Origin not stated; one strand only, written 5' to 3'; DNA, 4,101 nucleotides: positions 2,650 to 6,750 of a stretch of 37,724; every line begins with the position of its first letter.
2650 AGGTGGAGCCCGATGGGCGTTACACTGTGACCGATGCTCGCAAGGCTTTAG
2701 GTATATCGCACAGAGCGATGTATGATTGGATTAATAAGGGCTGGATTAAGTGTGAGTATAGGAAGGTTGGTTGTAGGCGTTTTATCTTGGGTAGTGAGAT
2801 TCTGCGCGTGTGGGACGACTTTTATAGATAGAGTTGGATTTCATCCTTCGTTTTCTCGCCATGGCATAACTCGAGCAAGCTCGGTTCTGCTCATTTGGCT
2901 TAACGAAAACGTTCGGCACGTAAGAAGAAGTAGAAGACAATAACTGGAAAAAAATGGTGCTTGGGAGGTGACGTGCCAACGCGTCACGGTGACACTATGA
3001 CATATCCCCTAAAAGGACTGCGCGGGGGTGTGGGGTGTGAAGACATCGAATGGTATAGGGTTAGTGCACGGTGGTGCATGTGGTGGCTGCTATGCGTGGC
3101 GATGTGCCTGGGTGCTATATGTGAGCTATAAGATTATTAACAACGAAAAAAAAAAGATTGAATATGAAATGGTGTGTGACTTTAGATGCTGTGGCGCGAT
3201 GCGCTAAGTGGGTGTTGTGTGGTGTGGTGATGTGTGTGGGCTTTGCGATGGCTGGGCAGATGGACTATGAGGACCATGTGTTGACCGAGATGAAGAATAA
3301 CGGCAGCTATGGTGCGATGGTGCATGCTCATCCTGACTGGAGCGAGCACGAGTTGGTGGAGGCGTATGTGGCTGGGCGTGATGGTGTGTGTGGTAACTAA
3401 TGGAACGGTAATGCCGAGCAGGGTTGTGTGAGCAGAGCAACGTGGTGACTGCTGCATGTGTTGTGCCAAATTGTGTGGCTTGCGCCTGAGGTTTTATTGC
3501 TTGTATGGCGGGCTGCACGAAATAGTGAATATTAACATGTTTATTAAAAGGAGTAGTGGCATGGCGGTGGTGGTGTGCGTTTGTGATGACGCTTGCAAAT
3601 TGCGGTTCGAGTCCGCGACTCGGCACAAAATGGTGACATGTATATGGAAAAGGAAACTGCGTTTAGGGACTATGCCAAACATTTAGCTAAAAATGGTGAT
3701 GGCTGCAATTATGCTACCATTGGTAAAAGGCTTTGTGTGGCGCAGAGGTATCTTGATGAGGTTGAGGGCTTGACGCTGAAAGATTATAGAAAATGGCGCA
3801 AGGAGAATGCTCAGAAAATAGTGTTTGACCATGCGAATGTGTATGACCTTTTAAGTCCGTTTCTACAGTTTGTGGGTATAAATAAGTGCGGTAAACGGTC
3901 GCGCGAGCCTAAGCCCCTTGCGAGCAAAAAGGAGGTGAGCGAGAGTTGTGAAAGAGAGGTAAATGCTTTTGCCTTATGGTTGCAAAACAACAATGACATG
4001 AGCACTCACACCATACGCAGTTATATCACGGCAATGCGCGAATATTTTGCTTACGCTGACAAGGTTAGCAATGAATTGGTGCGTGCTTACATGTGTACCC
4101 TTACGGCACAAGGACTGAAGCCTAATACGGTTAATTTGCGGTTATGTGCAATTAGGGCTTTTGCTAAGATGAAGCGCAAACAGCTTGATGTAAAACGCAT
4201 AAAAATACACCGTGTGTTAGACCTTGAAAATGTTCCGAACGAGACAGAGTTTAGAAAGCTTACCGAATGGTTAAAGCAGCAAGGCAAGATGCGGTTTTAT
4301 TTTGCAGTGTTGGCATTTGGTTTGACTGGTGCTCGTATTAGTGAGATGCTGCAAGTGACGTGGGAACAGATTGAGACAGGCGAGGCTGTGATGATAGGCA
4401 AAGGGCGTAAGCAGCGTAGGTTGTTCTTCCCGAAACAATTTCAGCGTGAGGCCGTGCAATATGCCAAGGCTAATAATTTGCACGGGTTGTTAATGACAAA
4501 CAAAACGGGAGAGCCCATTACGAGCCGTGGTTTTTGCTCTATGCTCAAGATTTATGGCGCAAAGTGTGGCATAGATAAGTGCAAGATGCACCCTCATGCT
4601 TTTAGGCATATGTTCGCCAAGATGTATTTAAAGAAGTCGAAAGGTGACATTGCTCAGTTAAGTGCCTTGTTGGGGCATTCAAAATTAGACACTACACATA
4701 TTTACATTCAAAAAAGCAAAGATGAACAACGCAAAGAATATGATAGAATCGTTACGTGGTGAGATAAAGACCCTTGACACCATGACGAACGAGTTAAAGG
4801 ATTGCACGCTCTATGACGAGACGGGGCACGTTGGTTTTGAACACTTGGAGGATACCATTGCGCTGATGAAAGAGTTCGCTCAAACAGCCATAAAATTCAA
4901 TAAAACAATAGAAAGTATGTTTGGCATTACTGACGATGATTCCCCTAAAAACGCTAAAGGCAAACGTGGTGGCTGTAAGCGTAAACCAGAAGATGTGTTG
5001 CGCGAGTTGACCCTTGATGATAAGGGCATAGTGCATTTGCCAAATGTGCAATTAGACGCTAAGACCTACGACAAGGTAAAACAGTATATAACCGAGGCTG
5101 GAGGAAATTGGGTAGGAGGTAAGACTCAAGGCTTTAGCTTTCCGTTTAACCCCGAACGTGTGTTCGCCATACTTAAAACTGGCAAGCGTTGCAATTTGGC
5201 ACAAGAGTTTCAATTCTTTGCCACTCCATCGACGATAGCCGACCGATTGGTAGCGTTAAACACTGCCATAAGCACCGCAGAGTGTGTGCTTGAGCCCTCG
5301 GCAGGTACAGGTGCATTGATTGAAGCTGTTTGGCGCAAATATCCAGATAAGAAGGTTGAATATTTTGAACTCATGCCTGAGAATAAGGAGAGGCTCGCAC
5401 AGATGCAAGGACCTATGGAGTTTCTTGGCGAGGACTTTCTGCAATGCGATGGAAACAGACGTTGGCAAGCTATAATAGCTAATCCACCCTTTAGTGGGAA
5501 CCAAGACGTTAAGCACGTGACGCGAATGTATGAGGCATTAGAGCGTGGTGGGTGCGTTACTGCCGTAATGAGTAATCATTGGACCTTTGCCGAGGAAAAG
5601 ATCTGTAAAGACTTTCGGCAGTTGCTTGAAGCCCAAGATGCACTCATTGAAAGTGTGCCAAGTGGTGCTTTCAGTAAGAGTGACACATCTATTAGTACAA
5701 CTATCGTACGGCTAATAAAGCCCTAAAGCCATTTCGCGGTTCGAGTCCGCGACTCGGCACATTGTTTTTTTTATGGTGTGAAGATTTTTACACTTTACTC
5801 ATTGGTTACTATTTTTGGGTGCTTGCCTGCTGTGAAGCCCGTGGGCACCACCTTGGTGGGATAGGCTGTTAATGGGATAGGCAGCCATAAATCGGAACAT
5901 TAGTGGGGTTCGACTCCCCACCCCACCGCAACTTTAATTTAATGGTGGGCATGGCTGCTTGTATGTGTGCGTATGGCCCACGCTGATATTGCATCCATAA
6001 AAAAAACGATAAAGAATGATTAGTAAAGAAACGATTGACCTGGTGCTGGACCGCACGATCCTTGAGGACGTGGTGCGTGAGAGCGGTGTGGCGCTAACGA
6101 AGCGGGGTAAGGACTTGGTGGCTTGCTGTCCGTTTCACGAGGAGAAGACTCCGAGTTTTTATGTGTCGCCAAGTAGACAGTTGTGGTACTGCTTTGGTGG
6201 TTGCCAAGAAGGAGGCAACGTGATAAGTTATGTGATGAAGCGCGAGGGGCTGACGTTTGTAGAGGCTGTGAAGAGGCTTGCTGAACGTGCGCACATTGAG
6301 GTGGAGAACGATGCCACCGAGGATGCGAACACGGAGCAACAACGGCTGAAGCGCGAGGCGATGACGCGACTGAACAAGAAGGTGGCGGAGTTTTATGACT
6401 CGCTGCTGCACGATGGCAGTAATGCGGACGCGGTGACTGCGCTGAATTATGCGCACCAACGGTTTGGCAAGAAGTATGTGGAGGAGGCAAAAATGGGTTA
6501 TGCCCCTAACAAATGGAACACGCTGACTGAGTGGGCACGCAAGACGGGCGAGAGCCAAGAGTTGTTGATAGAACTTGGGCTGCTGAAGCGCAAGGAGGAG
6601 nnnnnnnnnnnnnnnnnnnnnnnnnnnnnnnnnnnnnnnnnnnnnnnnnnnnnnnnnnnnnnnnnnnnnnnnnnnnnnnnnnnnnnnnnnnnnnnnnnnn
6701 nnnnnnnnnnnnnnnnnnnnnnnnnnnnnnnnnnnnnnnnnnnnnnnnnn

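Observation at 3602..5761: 2.2-kb recombinase plus methyltransferase cassette nested in the prophage, bounded by 26-bp tRNA-3'-end-like direct repeats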

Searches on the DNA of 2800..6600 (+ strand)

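Call 9: search_dna_similar(query=window:2800-6600:+, collection=phages, mode=distant, max_rows=30)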
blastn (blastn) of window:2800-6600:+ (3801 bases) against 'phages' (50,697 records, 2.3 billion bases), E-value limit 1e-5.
Records with a match: 1; places in all: 1; records where one place covers at least 80% of the query: 0.
Best place of each record, by identity: 60-80% 1.
By first word of the organism name: Bacteriophage 1.
By host as written in the record: - 1.
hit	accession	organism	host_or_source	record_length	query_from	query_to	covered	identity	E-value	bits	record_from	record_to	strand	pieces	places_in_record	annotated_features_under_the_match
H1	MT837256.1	Bacteriophage sp.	human fecal samples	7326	33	116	2%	79.8%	2e-10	76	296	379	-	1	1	record has no annotation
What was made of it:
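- Tried and rejected: No relative of the region was found; the only hit was an 84-bp match (call 9).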

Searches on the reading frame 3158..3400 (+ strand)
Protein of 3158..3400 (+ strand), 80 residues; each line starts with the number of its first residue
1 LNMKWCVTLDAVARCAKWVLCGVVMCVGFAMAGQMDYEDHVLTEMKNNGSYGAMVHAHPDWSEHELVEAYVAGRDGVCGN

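Call 7: search_protein_families(library=pfam, proteins=[window:3158-3400:+], max_evalue=0.01)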
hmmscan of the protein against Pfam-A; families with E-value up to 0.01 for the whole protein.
window:3158-3400:+ (80 aa): 0 families

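Call 8: search_protein_families(library=phrogs, proteins=[window:3158-3400:+], max_evalue=0.001)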
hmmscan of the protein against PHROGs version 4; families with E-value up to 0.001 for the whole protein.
window:3158-3400:+ (80 aa): 1 family
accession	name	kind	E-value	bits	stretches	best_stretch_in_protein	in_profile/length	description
phrog_6168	-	unknown function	1.4e-05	25.7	1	19-61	9-49/65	-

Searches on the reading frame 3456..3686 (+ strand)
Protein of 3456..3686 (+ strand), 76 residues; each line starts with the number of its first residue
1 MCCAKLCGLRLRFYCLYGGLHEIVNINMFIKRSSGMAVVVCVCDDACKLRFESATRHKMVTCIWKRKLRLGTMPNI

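Call 7: search_protein_families(library=pfam, proteins=[window:3456-3686:+], max_evalue=0.01)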
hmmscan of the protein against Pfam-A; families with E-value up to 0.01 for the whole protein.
window:3456-3686:+ (76 aa): 0 families

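Call 8: search_protein_families(library=phrogs, proteins=[window:3456-3686:+], max_evalue=0.001)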
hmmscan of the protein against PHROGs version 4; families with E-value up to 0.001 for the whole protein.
window:3456-3686:+ (76 aa): 0 families
